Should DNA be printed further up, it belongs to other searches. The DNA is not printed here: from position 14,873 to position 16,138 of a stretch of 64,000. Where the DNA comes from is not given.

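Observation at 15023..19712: Five translationally coupled genes pair two non-homologous lactonase folds with two dehydrogenases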

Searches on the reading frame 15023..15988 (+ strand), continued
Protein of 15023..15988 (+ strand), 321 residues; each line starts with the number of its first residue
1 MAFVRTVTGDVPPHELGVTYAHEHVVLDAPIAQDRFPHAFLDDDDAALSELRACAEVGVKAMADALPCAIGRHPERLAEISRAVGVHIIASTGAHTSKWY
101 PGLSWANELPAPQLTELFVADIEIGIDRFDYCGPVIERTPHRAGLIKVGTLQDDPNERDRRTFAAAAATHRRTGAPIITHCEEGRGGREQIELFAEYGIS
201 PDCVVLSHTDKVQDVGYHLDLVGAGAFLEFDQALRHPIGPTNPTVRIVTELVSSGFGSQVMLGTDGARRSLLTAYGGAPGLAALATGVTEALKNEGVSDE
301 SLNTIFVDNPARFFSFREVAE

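Call 38: find_homologous_proteins(query=window:15023-15988:+, max_evalue=1e-20)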
Query window:15023-15988:+ (321 aa): 1322 proteins with E <= 1e-20 among 8000 candidates; the best 120 are listed.
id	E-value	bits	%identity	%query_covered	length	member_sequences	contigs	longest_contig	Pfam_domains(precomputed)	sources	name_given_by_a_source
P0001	8.8e-214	726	100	100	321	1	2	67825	PF02126.26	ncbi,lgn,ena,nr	ncbi:MAG: aryldialkylphosphatase [Acidimicrobiia bacterium]|nr:aryldialkylphosphatase [Acidimicrobii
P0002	1.5e-163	561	75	99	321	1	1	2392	PF02126.26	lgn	-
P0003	5.2e-161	553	77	100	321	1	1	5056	PF02126.26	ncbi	-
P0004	1.1e-160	552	75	99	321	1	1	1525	PF02126.26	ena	-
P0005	1.0e-149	516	71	100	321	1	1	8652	PF02126.26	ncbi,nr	ncbi:MAG: aryldialkylphosphatase [Acidimicrobiia bacterium]|nr:aryldialkylphosphatase [Acidimicrobii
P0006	4.3e-148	511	70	100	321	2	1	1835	PF02126.26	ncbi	-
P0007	7.4e-147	507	70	99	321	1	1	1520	PF02126.26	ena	-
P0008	7.1e-140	484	65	100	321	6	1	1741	PF02126.26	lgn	-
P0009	9.3e-140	483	66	100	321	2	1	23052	PF02126.26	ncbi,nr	ncbi:MAG: aryldialkylphosphatase [Acidimicrobiia bacterium]|nr:aryldialkylphosphatase [Acidimicrobii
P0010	7.0e-139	480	67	100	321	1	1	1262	PF02126.26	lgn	-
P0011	1.1e-136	473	66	99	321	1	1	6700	PF02126.26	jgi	jgi:phosphotriesterase-related protein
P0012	8.8e-134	464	63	99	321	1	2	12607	PF02126.26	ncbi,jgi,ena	jgi:phosphotriesterase-related protein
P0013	1.5e-133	463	63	100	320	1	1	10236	PF02126.26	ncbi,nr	ncbi:MAG: aryldialkylphosphatase [Acidimicrobiia bacterium]|nr:aryldialkylphosphatase [Acidimicrobii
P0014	1.2e-131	457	66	99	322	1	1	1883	PF02126.26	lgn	-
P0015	4.3e-129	448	65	99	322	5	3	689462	PF02126.26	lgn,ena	-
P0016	5.3e-129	448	63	100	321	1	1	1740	PF02126.26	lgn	-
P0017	6.9e-129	448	63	98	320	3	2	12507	PF02126.26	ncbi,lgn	-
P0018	7.8e-129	447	64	98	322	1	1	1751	PF02126.26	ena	-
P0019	1.2e-128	447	63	99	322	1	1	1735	PF02126.26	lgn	-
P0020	1.8e-128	446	64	99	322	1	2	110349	PF02126.26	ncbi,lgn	-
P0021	1.9e-128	446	64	99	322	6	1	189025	PF02126.26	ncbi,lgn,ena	-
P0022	4.3e-128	445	63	99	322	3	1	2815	PF02126.26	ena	-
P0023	1.1e-127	444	62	99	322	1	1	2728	PF02126.26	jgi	jgi:phosphotriesterase-related protein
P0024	1.8e-127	443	61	98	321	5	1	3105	PF02126.26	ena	-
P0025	2.8e-127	442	64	99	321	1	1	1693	PF02126.26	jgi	jgi:phosphotriesterase-related protein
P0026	7.2e-127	441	63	99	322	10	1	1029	PF02126.26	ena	-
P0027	4.6e-126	438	63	98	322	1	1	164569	PF02126.26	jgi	jgi:phosphotriesterase-related protein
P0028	5.4e-126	438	62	99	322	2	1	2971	PF02126.26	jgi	jgi:phosphotriesterase-related protein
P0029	5.5e-126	438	63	98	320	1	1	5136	PF02126.26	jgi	jgi:phosphotriesterase-related protein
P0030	1.1e-124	434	60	99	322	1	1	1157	PF02126.26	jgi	jgi:phosphotriesterase-related protein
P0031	1.0e-123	431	63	98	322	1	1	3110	PF02126.26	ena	-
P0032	2.1e-123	430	61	96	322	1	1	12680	PF02126.26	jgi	jgi:phosphotriesterase-related protein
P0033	6.8e-123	428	60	98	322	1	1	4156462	PF02126.26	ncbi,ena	-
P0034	9.9e-123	427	63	98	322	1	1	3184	PF02126.26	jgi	jgi:phosphotriesterase-related protein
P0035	1.4e-122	427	62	98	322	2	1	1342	PF02126.26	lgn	-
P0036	3.8e-121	422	62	96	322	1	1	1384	PF02126.26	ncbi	-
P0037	1.4e-119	417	58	99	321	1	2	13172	PF02126.26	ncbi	-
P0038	2.7e-119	416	59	98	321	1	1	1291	PF02126.26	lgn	-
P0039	2.5e-118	413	57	100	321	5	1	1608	PF02126.26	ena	-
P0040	1.0e-117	411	57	99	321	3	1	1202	PF02126.26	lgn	-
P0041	5.7e-117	408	57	98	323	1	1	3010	PF02126.26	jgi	jgi:5-phospho-D-xylono-1,4-lactonase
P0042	4.4e-115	402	58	98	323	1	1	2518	PF02126.26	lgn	-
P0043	4.8e-115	402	59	98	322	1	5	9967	PF02126.26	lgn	-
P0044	5.8e-114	398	57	98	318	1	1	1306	PF02126.26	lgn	-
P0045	2.1e-113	397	57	98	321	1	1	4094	PF02126.26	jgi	jgi:predicted metal-dependent phosphotriesterase family hydrolase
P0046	2.7e-113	396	58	98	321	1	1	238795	PF02126.26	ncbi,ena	-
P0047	8.6e-113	395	57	98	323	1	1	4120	PF02126.26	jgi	jgi:phosphotriesterase-related protein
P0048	3.4e-112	393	56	98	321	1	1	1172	PF02126.26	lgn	-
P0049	7.8e-112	391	57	98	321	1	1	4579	PF02126.26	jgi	jgi:phosphotriesterase-related protein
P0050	3.7e-109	383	57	98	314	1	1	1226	PF02126.26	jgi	-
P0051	6.7e-109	382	54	99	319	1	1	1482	PF02126.26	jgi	jgi:phosphotriesterase-related protein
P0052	7.9e-109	382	54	98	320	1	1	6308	PF02126.26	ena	-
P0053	1.6e-108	381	55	98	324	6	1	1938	PF02126.26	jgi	jgi:phosphotriesterase-related protein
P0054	3.3e-108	380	55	98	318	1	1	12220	PF02126.26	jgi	jgi:phosphotriesterase-related protein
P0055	4.8e-108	379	55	98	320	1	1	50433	PF02126.26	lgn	-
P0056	1.5e-107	377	57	98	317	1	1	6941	PF02126.26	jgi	jgi:predicted metal-dependent phosphotriesterase family hydrolase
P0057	2.7e-107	377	54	98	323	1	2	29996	PF02126.26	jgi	jgi:5-phospho-D-xylono-1,4-lactonase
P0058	3.3e-107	376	54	98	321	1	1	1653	PF02126.26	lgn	-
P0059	2.7e-106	373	53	98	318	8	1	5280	PF02126.26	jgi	jgi:5-phospho-D-xylono-1,4-lactonase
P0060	2.8e-106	373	55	98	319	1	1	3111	PF02126.26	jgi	jgi:5-phospho-D-xylono-1,4-lactonase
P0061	3.2e-106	373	55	98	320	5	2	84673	PF02126.26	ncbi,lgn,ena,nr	ncbi:MAG TPA: aryldialkylphosphatase [Actinobacteria bacterium]|nr:hypothetical protein BMS3Bbin01_0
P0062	4.0e-106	373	57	98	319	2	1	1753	PF02126.26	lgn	-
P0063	4.3e-106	373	53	99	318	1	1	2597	PF02126.26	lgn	-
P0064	6.2e-106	372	54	98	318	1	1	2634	PF02126.26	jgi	jgi:phosphotriesterase-related protein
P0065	1.0e-105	371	52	98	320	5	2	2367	PF02126.26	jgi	-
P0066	1.3e-105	371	53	98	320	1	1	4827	PF02126.26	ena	-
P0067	1.7e-105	371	52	98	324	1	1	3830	PF02126.26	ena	-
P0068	4.9e-105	369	56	98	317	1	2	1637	PF02126.26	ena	-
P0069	6.7e-105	369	54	98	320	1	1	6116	PF02126.26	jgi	jgi:phosphotriesterase-related protein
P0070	1.2e-104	368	53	98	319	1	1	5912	PF02126.26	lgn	-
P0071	3.3e-104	366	53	98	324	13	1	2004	PF02126.26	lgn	-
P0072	3.3e-104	366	52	98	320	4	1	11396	PF02126.26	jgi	jgi:5-phospho-D-xylono-1,4-lactonase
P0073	4.8e-104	366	54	100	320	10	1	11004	PF02126.26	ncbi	-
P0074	1.2e-103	365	53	98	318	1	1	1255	PF02126.26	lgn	-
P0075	1.2e-103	365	52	98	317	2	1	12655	PF02126.26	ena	-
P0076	2.3e-103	364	52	98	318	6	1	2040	PF02126.26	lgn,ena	-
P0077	2.7e-103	363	53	98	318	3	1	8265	PF02126.26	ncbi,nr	ncbi:MAG: TatD family hydrolase [Acidimicrobiia bacterium]|nr:TatD family hydrolase [Acidimicrobiia 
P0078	3.0e-103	363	54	98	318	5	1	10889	PF02126.26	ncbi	-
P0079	3.3e-103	363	53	98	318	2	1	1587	PF02126.26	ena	-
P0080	5.8e-103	362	51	98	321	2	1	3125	PF02126.26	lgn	-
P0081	7.3e-103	362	54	98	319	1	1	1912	PF02126.26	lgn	-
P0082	9.4e-103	362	54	98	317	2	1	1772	PF02126.26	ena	-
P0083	1.1e-102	361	54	98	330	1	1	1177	PF04909.21,PF02126.26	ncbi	-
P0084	1.2e-102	361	57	98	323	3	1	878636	PF02126.26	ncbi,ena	-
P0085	1.3e-102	361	52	98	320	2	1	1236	PF02126.26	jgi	jgi:predicted metal-dependent phosphotriesterase family hydrolase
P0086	1.3e-102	361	54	98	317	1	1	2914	PF02126.26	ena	-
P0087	2.1e-102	361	53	98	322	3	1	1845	PF02126.26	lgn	-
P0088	2.3e-102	360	54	98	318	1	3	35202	PF02126.26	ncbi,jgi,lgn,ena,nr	ncbi:MAG: aryldialkylphosphatase [Acidimicrobiia bacterium]|nr:aryldialkylphosphatase [Acidimicrobii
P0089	2.5e-102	360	54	98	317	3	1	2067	PF02126.26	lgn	-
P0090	3.1e-102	360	55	98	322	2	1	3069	PF02126.26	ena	-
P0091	3.9e-102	360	54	98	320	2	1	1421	PF02126.26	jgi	jgi:phosphotriesterase-related protein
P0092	4.5e-102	359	52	98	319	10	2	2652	PF02126.26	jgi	jgi:5-phospho-D-xylono-1,4-lactonase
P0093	4.8e-102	359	54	98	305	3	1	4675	PF02126.26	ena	-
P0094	5.4e-102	359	52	98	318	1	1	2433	PF02126.26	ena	-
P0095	6.7e-102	359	50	98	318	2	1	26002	PF02126.26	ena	-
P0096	7.7e-102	359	50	98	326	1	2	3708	PF02126.26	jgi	jgi:predicted metal-dependent phosphotriesterase family hydrolase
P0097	1.1e-101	358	53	98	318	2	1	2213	PF02126.26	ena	-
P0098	1.6e-101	358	51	97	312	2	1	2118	PF02126.26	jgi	jgi:phosphotriesterase-related protein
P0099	1.9e-101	357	50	98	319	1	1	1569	PF02126.26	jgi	-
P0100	2.0e-101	357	53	98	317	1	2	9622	PF02126.26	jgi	jgi:5-phospho-D-xylono-1,4-lactonase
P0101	2.1e-101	357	51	98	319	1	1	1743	PF02126.26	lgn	-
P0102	2.7e-101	357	52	98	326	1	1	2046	PF02126.26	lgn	-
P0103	2.7e-101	357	52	99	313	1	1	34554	PF02126.26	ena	-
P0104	3.5e-101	356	54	98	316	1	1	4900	PF02126.26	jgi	jgi:phosphotriesterase-related protein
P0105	3.8e-101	356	52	98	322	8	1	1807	PF02126.26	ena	-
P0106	3.8e-101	356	53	98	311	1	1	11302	PF02126.26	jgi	jgi:5-phospho-D-xylono-1,4-lactonase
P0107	5.1e-101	356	53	98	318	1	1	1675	PF02126.26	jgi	jgi:predicted metal-dependent phosphotriesterase family hydrolase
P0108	5.9e-101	356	54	98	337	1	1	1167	PF02126.26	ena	-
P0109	7.4e-101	355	52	98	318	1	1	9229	PF02126.26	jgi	jgi:5-phospho-D-xylono-1,4-lactonase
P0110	1.3e-100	355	52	98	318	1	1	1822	PF02126.26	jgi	jgi:phosphotriesterase-related protein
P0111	1.5e-100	354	51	98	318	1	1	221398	PF02126.26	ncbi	-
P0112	1.6e-100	354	51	99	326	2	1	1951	PF02126.26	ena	-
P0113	1.8e-100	354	52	98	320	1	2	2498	PF02126.26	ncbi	-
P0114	1.9e-100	354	52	98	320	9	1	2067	PF02126.26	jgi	-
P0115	2.0e-100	354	54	99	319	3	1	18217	PF02126.26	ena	-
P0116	2.1e-100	354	52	98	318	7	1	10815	PF02126.26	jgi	jgi:phosphotriesterase-related protein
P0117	2.3e-100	354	53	97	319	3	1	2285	PF02126.26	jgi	jgi:5-phospho-D-xylono-1,4-lactonase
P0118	2.4e-100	354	52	98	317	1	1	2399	PF02126.26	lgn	-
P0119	2.7e-100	354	50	98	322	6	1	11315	PF02126.26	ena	-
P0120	3.0e-100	353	53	99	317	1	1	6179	PF02126.26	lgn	-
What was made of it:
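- Source organism: the identical protein P0001 is named 'MAG ... [Acidimicrobiia bacterium]' (call 38). The NCBI name (call 38).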

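Call 39: find_encoding_contigs(protein=P0084, flank=10000, max_places=2)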
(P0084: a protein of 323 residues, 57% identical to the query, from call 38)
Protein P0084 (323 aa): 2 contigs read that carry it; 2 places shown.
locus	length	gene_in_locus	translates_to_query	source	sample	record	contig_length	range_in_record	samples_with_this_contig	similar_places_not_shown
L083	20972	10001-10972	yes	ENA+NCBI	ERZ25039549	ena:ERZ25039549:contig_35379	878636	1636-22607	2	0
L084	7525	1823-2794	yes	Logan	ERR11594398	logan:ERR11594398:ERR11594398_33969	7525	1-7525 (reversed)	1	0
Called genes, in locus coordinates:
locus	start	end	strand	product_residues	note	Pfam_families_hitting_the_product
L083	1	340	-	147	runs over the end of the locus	PF12802:MarR_2, PF01047:MarR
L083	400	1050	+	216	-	PF12796:Ank_2, PF00023:Ank, PF13606:Ank_3 (weak), PF13637:Ank_4 (weak), PF12796:Ank_2, PF13637:Ank_4 (weak), PF13857:Ank_5, PF00023:Ank (weak), +1 more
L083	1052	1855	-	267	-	PF00753:Lactamase_B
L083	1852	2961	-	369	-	PF21686:LigD_Prim-Pol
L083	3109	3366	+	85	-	PF00578:AhpC-TSA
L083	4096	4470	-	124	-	PF18029:Glyoxalase_6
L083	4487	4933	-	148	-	PF22381:Staph_reg_Sar_Rot (weak), PF12802:MarR_2, PF13463:HTH_27, PF13412:HTH_24 (weak), PF13601:HTH_34 (weak), PF01047:MarR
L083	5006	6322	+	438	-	PF05977:MFS_3, PF07690:MFS_1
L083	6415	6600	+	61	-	-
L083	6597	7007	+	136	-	-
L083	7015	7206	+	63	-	PF13560:HTH_31, PF12844:HTH_19, PF13443:HTH_26 (weak), PF01381:HTH_3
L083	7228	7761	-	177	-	PF13302:Acetyltransf_3, PF13420:Acetyltransf_4, PF00583:Acetyltransf_1, PF13673:Acetyltransf_10 (weak), PF13508:Acetyltransf_7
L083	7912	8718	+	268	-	PF13580:SIS_2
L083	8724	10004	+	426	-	PF07992:Pyr_redox_2 (faint), PF00890:FAD_binding_2 (weak), PF01134:GIDA (faint), PF01266:DAO (weak), PF12831:FAD_oxidored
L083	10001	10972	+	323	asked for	PF02126:PTE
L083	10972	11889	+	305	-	-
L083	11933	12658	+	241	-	PF00392:GntR, PF12802:MarR_2 (faint), PF07702:UTRA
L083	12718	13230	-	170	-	-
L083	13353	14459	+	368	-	PF01408:GFO_IDH_MocA, PF02894:GFO_IDH_MocA_C, PF22725:GFO_IDH_MocA_C3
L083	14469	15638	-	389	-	PF02566:OsmC (weak)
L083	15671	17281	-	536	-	PF02720:DUF222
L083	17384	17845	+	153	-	PF10604:Polyketide_cyc2 (weak), PF08327:AHSA1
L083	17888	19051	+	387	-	-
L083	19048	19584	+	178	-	-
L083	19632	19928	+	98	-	-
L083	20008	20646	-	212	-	PF10851:DUF2652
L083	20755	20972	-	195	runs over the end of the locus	PF00440:TetR_N (weak)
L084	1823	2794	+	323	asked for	PF02126:PTE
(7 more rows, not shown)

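Call 40: find_encoding_contigs(protein=P0111, flank=10000, max_places=2)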
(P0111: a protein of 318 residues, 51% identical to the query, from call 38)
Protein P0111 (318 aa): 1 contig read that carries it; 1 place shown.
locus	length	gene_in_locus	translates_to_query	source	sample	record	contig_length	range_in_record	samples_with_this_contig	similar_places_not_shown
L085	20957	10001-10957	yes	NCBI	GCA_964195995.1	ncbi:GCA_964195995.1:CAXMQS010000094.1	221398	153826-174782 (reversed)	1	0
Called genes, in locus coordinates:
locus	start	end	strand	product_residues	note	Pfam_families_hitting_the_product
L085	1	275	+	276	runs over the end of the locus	PF00941:FAD_binding_5, PF03450:CO_deh_flav_C (weak)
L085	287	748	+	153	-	PF00111:Fer2 (weak), PF01799:Fer2_2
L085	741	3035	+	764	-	PF01315:Ald_Xan_dh_C, PF02738:MoCoBD_1, PF20256:MoCoBD_2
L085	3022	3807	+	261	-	PF00106:adh_short, PF08659:KR, PF13561:adh_short_C2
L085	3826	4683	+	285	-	PF00753:Lactamase_B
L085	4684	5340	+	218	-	PF00300:His_Phos_1 (weak)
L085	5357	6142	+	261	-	PF00106:adh_short, PF08659:KR (weak), PF23441:SDR (weak), PF13561:adh_short_C2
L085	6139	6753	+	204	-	PF01081:Aldolase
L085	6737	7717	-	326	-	PF00480:ROK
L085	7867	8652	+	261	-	PF13580:SIS_2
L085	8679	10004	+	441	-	PF00890:FAD_binding_2 (weak), PF01134:GIDA (weak), PF07992:Pyr_redox_2 (faint), PF12831:FAD_oxidored, PF13450:NAD_binding_8 (weak)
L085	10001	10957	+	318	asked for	PF02126:PTE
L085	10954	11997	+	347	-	PF08240:ADH_N, PF16912:Glu_dehyd_C, PF00107:ADH_zinc_N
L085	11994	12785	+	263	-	PF00106:adh_short, PF08659:KR (weak), PF13561:adh_short_C2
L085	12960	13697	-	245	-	PF01182:Glucosamine_iso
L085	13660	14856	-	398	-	PF01408:GFO_IDH_MocA, PF02894:GFO_IDH_MocA_C, PF22725:GFO_IDH_MocA_C3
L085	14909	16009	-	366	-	PF01979:Amidohydro_1, PF07969:Amidohydro_3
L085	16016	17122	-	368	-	PF00923:TAL_FSA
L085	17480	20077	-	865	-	PF00211:Guanylate_cyc, PF00931:NB-ARC (weak), PF13191:AAA_16, PF07719:TPR_2 (faint), PF13424:TPR_12 (faint), PF17874:TPR_MalT (faint)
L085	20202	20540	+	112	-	-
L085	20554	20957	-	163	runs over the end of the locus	-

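Call 41: find_encoding_contigs(protein=P0061, flank=10000, max_places=2)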
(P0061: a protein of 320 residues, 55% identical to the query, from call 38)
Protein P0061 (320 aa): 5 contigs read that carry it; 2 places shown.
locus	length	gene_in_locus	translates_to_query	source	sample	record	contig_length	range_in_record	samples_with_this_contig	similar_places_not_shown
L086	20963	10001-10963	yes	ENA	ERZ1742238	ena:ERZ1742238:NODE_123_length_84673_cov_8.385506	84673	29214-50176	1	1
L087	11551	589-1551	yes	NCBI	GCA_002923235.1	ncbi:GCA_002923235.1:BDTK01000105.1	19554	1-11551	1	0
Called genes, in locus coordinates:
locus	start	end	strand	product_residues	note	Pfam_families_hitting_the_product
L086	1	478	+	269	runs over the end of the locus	PF13580:SIS_2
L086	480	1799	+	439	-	PF00480:ROK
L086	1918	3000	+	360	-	PF00532:Peripla_BP_1 (weak), PF13407:Peripla_BP_4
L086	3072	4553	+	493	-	PF00005:ABC_tran, PF13304:AAA_21 (faint), PF00005:ABC_tran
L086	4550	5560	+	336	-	PF02653:BPD_transp_2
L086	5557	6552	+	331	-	PF02653:BPD_transp_2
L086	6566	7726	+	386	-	PF01408:GFO_IDH_MocA, PF03447:NAD_binding_3 (weak), PF22725:GFO_IDH_MocA_C3, PF02894:GFO_IDH_MocA_C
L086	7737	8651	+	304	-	PF01261:AP_endonuc_2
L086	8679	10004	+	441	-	PF00890:FAD_binding_2, PF01134:GIDA (weak), PF12831:FAD_oxidored, PF13450:NAD_binding_8 (weak)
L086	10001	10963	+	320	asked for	PF02126:PTE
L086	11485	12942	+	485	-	PF00370:FGGY_N, PF02782:FGGY_C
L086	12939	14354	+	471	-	PF13685:Fe-ADH_2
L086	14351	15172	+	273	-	PF00702:Hydrolase, PF13344:Hydrolase_6, PF13242:Hydrolase_like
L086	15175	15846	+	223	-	-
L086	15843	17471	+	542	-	PF00890:FAD_binding_2 (faint), PF01266:DAO, PF12831:FAD_oxidored (weak), PF16901:DAO_C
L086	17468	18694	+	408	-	-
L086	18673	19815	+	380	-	PF01547:SBP_bac_1, PF13416:SBP_bac_8, PF13531:SBP_bac_11 (faint), PF13343:SBP_bac_6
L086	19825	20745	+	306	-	PF00528:BPD_transp_1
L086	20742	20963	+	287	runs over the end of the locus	PF00528:BPD_transp_1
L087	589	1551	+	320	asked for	PF02126:PTE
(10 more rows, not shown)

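Call 44: find_related_loci(query=A1, collection=metagenome_contigs, flank=10000)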
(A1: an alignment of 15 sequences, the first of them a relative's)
Query A1 (321 aa) in metagenome_contigs; peptide patterns used: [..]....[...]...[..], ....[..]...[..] (x = any residue, [..] = any of these).
413 stretches matched a pattern; 262 encode a relative of the query (tblastn E <= 1e-3); the best 80 are kept; 80 distinct loci.
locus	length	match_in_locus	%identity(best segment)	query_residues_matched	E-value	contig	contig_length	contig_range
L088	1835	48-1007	70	1-320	2e-151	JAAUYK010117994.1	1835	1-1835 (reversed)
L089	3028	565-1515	63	4-320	2e-133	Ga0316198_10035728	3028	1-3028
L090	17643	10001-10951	65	4-320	1e-121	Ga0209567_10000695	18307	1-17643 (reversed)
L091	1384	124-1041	62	4-309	3e-128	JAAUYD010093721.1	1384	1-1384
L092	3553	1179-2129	63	4-320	2e-119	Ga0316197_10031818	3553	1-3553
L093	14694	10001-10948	55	3-318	5e-112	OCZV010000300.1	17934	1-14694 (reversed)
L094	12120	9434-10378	55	2-316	9e-110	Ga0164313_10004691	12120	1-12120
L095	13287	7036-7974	53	4-316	8e-108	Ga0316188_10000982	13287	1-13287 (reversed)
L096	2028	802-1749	52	1-316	2e-113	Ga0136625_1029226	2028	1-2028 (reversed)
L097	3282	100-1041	52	3-316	5e-109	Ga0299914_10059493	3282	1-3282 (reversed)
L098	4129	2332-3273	54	3-316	4e-107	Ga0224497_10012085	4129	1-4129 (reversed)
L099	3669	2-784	64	59-319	1e-107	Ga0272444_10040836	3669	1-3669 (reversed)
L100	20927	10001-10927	53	1-316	3e-106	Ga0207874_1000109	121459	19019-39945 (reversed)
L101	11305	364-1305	54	3-316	3e-106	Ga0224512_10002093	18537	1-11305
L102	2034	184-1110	53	1-316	4e-111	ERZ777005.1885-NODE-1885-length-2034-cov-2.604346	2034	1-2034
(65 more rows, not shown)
